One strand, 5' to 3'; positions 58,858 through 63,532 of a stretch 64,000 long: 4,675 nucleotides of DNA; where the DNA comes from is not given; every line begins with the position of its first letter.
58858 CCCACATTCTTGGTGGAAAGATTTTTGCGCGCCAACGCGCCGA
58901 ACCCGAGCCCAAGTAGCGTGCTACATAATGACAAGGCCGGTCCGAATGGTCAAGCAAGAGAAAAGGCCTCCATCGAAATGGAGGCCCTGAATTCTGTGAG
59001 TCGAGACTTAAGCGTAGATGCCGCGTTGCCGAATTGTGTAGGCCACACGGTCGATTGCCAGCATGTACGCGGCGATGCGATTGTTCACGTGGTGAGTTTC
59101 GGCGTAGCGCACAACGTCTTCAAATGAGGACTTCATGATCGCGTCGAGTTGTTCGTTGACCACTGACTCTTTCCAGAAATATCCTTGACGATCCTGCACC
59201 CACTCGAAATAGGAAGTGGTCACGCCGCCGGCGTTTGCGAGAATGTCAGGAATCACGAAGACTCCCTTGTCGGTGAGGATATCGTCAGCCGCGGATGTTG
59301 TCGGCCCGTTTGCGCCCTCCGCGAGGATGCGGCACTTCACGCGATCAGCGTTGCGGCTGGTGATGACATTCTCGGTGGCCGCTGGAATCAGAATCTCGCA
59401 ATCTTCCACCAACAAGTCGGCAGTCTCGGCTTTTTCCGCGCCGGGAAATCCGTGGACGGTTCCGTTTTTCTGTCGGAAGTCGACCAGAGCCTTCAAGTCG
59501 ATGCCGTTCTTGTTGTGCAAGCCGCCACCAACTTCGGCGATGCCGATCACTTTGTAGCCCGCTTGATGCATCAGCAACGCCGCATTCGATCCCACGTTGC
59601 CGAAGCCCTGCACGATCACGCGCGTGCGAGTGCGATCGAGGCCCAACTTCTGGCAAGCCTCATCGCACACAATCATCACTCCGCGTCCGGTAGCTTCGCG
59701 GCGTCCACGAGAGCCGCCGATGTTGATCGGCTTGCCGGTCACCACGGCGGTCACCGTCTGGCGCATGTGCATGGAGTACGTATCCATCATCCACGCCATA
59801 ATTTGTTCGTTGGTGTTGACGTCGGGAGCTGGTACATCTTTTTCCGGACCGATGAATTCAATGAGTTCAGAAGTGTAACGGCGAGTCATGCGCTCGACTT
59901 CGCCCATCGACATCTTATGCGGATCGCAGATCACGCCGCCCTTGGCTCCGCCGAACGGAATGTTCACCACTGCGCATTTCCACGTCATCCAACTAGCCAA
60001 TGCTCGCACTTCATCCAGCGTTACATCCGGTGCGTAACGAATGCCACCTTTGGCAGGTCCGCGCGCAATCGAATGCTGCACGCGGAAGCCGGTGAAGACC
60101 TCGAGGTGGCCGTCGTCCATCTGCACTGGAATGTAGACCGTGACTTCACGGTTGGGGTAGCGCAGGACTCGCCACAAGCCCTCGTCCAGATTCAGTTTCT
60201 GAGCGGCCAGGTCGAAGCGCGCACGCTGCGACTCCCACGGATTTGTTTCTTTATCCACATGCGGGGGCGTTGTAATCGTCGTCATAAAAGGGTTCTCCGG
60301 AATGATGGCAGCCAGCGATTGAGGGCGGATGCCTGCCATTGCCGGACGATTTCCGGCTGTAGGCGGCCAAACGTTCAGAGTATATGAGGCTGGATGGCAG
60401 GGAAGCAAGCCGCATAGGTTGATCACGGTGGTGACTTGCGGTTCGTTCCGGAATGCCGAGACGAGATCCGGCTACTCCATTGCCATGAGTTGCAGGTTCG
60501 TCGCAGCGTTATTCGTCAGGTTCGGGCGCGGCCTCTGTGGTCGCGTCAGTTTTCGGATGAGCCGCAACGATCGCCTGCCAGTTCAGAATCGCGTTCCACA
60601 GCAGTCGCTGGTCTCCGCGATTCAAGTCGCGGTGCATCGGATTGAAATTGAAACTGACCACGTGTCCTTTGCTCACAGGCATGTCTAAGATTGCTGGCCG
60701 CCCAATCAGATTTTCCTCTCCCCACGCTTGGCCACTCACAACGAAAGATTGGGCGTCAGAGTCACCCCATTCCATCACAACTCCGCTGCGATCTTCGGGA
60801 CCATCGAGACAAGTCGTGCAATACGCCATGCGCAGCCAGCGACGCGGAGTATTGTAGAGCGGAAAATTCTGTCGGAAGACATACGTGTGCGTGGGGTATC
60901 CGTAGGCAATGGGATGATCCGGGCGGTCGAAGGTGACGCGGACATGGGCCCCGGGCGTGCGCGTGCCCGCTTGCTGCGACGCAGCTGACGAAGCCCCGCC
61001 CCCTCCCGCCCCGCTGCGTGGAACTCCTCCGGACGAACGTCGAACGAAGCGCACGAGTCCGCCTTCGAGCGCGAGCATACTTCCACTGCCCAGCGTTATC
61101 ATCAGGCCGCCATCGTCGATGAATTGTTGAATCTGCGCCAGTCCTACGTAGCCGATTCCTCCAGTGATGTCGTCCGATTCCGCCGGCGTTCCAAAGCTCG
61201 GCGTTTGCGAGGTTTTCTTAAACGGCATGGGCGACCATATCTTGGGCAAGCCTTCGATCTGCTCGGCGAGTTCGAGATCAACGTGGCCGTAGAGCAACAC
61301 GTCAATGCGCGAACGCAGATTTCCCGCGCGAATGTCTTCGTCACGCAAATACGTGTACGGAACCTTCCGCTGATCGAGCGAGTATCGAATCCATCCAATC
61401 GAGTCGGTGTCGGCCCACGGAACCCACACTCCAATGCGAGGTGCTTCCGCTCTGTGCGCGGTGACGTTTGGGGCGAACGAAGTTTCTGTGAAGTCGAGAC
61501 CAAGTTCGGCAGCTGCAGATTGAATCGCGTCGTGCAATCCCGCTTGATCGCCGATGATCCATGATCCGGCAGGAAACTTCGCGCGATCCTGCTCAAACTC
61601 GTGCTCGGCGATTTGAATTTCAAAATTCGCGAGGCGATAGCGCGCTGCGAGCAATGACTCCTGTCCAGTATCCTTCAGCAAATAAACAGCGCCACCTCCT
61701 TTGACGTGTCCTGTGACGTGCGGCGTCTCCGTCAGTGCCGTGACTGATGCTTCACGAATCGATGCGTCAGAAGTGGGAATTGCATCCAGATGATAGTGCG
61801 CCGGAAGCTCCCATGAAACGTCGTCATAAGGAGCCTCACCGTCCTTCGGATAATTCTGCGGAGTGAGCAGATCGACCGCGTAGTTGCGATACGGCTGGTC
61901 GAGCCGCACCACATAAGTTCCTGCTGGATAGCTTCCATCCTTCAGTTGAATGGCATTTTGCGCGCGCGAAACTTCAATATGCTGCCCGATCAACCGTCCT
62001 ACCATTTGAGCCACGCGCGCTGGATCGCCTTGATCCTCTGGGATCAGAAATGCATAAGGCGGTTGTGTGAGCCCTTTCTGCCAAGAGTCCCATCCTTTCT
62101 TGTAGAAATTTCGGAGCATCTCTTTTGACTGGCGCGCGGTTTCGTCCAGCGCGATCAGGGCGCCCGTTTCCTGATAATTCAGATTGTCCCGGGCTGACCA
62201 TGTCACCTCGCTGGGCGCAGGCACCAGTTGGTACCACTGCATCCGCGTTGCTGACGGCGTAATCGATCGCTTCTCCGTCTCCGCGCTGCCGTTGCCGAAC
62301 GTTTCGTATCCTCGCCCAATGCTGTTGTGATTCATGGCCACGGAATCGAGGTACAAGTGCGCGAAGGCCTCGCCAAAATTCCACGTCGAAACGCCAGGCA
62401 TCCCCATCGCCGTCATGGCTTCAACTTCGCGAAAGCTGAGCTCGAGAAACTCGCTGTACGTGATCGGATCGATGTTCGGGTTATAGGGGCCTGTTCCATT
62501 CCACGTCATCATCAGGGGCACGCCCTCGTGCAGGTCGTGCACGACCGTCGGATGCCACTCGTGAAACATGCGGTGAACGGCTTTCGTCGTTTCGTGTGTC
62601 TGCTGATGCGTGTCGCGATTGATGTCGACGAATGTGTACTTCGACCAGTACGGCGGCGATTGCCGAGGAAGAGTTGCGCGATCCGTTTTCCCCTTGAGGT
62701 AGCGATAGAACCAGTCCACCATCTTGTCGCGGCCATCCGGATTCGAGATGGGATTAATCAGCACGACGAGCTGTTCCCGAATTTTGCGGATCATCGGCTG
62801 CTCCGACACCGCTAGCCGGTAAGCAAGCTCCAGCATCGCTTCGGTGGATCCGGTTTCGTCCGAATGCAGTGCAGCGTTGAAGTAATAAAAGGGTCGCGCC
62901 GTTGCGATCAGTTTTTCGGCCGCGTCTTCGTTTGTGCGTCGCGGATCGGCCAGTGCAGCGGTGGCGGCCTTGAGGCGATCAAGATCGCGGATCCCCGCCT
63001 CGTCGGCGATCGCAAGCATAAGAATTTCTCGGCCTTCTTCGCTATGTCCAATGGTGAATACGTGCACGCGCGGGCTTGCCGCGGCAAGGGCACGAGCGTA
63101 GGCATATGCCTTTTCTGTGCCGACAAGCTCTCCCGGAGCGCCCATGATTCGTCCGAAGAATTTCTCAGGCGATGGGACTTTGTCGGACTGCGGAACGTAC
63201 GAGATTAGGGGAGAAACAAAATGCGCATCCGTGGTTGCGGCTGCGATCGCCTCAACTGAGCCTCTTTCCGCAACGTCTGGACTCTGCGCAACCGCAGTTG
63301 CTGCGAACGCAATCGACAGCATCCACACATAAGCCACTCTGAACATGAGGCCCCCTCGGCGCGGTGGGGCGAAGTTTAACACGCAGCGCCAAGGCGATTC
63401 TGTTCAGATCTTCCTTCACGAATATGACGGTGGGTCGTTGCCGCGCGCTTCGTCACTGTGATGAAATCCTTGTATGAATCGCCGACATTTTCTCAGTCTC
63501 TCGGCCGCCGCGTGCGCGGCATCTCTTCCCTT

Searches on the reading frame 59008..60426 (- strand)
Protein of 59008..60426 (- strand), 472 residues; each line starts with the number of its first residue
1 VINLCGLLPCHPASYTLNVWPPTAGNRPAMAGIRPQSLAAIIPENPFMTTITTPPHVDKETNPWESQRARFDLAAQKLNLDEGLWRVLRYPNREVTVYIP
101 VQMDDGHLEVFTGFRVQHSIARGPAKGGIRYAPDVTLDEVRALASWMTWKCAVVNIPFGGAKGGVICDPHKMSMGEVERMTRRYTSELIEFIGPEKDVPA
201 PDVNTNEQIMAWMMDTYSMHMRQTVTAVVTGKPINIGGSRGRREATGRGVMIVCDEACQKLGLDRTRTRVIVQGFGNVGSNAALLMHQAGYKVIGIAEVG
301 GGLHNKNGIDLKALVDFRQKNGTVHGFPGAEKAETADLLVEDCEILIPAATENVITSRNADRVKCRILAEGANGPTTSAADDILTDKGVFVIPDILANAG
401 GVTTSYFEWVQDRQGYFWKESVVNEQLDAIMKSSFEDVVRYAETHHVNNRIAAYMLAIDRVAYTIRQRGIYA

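Call 20: search_protein_families(library=pfam, proteins=[window:59008-60426:-], max_evalue=0.00001)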
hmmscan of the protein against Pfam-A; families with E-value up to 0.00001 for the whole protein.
window:59008-60426:- (472 aa): 2 families
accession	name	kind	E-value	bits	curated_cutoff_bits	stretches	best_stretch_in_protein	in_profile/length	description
PF00208.27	ELFV_dehydrog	-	7.7e-78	262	23.4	1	237-469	1-241/241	Glutamate/Leucine/Phenylalanine/Valine dehydrogenase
PF02812.23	ELFV_dehydrog_N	-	3.8e-60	201.7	25.3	1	91-218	1-128/129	Glu/Leu/Phe/Val dehydrogenase, dimerisation domain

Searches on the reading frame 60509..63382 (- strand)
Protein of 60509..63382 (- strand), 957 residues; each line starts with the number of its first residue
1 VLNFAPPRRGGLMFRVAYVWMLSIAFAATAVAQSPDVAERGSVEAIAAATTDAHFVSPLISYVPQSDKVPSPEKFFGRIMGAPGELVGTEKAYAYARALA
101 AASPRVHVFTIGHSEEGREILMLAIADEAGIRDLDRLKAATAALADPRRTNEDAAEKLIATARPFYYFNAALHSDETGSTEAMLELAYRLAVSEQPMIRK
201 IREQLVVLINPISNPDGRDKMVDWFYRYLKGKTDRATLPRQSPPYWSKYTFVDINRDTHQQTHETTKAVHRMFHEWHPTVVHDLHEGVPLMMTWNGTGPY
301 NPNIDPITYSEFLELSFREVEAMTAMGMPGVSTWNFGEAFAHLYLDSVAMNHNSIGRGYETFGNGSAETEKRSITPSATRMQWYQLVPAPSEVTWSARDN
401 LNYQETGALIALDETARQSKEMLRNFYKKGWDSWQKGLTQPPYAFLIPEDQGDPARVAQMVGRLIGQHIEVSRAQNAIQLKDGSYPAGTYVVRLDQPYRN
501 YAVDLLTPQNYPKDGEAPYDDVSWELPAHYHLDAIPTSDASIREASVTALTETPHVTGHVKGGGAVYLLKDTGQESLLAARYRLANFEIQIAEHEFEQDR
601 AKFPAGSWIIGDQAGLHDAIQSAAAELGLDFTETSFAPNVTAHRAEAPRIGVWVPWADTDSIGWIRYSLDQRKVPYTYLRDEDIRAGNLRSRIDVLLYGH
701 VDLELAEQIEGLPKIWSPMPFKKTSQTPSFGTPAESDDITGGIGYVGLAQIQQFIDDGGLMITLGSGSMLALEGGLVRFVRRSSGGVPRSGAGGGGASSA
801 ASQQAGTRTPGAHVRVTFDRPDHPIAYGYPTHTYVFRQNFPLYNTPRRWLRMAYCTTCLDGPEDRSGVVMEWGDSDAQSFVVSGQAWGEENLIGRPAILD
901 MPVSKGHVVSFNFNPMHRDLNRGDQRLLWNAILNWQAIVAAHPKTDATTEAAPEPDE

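Call 20: search_protein_families(library=pfam, proteins=[window:60509-63382:-], max_evalue=0.00001)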
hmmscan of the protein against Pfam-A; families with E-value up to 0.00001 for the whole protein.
window:60509-63382:- (957 aa): 1 family
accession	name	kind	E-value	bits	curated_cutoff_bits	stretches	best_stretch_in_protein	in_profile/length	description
PF00246.29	Peptidase_M14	-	4.3e-16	59.8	21.6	1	93-292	2-189/286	Zinc carboxypeptidase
